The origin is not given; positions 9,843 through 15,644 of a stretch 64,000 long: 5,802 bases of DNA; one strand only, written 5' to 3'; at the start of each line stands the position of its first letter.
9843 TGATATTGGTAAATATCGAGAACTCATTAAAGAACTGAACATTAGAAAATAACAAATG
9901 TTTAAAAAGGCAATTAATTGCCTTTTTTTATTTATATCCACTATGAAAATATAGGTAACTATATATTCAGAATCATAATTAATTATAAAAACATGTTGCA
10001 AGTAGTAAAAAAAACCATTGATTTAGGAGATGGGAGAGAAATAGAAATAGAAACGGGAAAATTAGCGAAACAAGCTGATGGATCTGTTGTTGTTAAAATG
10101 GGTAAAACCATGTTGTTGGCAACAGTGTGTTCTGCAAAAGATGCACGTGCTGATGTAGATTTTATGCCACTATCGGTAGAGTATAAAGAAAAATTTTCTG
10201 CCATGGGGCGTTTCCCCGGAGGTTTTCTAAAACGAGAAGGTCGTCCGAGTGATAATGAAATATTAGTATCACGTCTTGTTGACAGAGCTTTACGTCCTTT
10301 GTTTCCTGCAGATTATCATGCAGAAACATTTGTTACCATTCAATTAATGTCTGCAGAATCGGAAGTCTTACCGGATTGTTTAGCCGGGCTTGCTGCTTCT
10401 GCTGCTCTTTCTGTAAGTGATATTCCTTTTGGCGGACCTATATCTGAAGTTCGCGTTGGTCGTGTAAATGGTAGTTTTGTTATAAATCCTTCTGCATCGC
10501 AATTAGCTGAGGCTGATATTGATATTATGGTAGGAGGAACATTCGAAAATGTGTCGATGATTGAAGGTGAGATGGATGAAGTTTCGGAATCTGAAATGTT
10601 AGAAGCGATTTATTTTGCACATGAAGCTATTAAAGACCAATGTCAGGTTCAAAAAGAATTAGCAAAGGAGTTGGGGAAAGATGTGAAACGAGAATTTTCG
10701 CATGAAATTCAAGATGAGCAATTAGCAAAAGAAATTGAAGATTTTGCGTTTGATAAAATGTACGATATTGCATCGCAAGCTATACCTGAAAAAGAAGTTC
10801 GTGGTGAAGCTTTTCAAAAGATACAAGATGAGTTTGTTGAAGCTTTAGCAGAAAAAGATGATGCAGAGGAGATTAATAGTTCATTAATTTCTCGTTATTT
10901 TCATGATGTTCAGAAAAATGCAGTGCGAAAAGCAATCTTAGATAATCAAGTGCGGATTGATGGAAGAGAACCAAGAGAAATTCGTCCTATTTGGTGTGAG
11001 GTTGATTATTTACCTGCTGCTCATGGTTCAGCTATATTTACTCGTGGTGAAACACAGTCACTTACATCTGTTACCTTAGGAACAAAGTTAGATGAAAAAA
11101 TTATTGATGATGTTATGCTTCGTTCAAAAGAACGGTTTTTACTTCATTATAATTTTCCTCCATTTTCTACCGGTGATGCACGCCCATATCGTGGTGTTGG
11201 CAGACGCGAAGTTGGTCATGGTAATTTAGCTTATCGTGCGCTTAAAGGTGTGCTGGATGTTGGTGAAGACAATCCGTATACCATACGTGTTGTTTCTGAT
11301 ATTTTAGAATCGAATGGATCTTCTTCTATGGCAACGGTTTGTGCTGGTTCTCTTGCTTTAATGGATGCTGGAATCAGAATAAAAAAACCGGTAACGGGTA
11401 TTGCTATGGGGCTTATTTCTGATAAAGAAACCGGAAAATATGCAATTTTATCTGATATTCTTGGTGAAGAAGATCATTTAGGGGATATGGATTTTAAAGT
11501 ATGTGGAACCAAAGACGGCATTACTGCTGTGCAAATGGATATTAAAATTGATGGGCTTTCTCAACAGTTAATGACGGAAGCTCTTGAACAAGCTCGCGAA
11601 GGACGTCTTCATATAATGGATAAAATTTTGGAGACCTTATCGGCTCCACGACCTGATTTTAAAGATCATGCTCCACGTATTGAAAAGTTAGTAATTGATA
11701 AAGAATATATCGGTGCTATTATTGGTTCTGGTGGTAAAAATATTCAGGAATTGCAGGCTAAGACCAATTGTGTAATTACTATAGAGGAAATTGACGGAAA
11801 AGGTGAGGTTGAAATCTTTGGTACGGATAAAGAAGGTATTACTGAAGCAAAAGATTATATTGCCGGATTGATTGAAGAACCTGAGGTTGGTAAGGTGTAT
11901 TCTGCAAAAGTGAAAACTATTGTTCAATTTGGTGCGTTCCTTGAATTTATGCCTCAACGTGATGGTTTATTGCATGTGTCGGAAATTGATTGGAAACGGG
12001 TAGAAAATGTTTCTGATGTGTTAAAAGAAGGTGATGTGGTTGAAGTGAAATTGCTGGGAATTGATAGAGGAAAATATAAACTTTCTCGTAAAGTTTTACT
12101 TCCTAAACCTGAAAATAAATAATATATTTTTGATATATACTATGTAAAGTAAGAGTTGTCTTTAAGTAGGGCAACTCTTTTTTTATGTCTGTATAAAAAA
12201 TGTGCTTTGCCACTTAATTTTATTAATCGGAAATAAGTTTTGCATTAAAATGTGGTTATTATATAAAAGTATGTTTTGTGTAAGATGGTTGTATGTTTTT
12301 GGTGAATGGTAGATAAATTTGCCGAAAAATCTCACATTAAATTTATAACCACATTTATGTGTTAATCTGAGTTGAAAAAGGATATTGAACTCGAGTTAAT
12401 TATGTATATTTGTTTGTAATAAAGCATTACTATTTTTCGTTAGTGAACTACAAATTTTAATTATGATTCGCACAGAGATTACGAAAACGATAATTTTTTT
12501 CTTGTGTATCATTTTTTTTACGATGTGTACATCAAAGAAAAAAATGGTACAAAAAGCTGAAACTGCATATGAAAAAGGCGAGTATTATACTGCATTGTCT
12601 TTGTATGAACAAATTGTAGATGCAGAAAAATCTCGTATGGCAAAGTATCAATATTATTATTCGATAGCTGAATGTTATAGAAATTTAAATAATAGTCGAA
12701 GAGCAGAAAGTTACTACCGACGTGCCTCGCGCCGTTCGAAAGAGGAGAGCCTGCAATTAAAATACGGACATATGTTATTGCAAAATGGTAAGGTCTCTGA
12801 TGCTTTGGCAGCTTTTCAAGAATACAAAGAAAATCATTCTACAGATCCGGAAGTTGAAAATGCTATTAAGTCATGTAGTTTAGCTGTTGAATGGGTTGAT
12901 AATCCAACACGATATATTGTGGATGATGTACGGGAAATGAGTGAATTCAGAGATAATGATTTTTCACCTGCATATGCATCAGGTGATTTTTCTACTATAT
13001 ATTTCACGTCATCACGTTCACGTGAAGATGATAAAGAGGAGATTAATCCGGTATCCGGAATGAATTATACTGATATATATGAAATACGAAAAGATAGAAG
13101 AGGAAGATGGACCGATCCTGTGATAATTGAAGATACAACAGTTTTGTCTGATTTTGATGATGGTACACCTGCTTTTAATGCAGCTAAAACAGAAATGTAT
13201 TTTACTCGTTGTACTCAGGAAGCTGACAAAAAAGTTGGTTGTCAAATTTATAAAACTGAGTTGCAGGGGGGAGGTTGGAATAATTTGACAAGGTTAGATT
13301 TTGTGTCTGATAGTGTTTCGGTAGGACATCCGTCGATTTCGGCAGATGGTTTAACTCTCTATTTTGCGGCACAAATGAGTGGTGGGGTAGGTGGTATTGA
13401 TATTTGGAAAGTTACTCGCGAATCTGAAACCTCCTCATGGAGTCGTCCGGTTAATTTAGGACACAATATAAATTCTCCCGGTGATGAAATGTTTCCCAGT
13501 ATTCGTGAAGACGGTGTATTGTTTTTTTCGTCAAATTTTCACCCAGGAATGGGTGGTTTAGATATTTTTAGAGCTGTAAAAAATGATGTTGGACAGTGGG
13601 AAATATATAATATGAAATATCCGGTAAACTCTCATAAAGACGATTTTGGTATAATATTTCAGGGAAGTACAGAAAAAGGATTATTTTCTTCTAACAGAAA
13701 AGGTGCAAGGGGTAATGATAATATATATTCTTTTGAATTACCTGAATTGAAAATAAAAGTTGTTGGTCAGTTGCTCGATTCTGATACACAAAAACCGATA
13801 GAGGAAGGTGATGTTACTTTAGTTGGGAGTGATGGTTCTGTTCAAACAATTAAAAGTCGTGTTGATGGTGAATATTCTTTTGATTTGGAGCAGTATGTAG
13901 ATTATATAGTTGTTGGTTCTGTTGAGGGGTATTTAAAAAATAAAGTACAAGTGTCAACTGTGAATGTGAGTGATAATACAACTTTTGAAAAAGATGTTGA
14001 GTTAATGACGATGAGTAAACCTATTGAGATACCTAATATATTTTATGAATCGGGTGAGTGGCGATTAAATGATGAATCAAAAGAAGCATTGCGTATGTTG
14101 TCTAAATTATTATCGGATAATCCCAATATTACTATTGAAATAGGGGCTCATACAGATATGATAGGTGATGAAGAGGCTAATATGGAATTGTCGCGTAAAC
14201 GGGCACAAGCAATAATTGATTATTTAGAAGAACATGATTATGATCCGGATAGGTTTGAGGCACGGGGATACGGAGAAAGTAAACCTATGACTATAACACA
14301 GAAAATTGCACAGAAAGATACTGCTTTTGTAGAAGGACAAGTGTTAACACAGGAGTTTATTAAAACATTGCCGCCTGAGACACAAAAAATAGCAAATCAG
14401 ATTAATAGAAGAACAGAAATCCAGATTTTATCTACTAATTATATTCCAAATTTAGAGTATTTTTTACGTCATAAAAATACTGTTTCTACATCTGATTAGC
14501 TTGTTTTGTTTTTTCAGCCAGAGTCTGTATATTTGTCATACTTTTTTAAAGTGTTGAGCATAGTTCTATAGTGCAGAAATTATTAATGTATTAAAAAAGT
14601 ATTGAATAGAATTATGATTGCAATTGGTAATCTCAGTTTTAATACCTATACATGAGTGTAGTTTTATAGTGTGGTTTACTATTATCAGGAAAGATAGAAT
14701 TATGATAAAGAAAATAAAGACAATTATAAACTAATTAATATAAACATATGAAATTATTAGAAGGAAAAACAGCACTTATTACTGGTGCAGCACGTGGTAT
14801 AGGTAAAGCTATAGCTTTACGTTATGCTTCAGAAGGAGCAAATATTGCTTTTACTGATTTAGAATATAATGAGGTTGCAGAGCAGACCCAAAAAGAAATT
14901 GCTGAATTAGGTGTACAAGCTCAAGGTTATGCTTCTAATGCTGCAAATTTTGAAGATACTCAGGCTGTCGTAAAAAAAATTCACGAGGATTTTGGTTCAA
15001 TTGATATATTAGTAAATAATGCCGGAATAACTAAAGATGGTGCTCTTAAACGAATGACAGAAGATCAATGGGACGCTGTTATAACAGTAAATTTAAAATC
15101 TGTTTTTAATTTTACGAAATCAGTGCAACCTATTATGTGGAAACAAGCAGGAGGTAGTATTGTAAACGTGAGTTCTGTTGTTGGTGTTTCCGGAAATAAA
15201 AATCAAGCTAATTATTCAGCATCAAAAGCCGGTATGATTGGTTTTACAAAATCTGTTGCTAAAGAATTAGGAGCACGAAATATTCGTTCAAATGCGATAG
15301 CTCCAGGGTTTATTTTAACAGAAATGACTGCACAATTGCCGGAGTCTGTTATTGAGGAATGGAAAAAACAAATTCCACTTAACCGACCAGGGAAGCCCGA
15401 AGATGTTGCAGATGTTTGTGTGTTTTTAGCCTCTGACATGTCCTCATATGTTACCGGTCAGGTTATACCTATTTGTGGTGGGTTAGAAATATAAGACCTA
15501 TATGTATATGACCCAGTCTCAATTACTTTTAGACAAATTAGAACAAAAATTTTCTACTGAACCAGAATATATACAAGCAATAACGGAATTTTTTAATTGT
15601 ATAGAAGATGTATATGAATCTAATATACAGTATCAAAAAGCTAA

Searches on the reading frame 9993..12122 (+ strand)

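Call 69: search_protein_families(library=pfam, proteins=[window:9993-12122:+], max_evalue=1e-8)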
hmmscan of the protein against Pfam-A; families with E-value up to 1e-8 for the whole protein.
window:9993-12122:+ (709 aa): 5 families
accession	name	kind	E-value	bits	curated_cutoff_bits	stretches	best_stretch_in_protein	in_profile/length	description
PF01138.27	RNase_PH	-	2.2e-58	196.7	25.5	2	14-145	2-130/130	3' exoribonuclease family, domain 1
PF03725.20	RNase_PH_C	-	4.1e-22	78.4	20.8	1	148-212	1-67/67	3' exoribonuclease family, domain 2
PF00575.29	S1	-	2.6e-16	60.2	22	1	629-695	1-67/74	S1 RNA binding domain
PF00013.35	KH_1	-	1.6e-13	50.7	21.5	1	564-623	2-64/66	KH domain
PF03726.19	PNPase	-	3.1e-13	50.4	24.6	1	244-326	2-81/81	Polyribonucleotide nucleotidyltransferase, RNA binding domain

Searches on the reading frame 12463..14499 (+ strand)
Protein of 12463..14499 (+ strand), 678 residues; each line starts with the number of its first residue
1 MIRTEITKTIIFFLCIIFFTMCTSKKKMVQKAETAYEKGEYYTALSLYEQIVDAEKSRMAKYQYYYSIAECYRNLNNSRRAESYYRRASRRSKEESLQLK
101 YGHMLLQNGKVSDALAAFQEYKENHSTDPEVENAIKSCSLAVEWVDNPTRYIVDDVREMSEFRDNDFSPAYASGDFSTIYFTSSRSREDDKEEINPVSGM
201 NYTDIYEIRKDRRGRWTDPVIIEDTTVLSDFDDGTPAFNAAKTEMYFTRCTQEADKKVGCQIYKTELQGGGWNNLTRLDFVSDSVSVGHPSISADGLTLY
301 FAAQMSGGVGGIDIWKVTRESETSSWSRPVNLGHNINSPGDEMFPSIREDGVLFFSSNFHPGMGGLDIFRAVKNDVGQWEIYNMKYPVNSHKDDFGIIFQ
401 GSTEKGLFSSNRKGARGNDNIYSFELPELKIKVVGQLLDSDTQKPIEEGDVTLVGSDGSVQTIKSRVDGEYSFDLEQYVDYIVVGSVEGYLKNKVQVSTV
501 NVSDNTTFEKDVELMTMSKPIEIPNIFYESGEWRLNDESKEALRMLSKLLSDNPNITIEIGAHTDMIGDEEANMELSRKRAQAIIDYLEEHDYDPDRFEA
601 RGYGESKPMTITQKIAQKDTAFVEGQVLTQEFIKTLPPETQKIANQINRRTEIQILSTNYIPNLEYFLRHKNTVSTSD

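Call 26: search_protein_families(library=pfam, proteins=[window:12463-14499:+], max_evalue=0.01)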
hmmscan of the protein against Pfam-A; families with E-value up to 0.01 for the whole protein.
window:12463-14499:+ (678 aa): 12 families
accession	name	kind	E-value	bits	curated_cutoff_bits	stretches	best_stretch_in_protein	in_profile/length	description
PF00691.25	OmpA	-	7.3e-17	62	27.2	1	527-618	1-94/98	OmpA family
PF07676.18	PD40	-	1.3e-08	35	20.9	0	333-369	2-37/38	WD40-like Beta Propeller Repeat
PF13432.12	TPR_16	-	3.3e-07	31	32.7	1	72-129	7-65/65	Tetratricopeptide repeat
PF13428.12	TPR_14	-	2.8e-06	27.9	23.5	0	97-131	3-37/44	Tetratricopeptide repeat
PF13174.12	TPR_6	-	4e-05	24.4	26.3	0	65-88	3-26/33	Tetratricopeptide repeat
PF13620.12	CarboxypepD_reg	-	5.6e-05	23.8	32.3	1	433-508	2-77/82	Carboxypeptidase regulatory-like domain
PF14559.12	TPR_19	-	0.0014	19.3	25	0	80-134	9-64/68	Tetratricopeptide repeat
PF13176.12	TPR_7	-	0.0014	19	27.9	0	66-94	3-33/36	Tetratricopeptide repeat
PF13424.12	TPR_12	-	0.0019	18.8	30.1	1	29-93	7-76/77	Tetratricopeptide repeat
PF05359.17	DUF748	-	0.0027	16.2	50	1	523-583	878-940/1037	Domain of Unknown Function (DUF748)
PF13181.12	TPR_8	-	0.0045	17.5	25.7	1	62-90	1-29/34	Tetratricopeptide repeat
PF12895.13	ANAPC3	-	0.0055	17.4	27.2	1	38-120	2-81/82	Anaphase-promoting complex, cyclosome, subunit 3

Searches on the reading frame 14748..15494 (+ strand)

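Call 70: search_protein_families(library=pfam, proteins=[window:14748-15494:+], max_evalue=1e-8)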
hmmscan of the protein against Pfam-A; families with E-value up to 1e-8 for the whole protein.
window:14748-15494:+ (248 aa): 3 families
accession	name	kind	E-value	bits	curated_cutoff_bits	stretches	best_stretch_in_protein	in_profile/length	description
PF13561.12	adh_short_C2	-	1.5e-72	244.4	27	1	13-246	1-235/236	Enoyl-(Acyl carrier protein) reductase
PF00106.31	adh_short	-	6.8e-61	205.6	26.6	1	7-199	1-192/195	short chain dehydrogenase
PF08659.16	KR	-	2.6e-19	70.3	22.6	1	8-167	2-160/180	KR domain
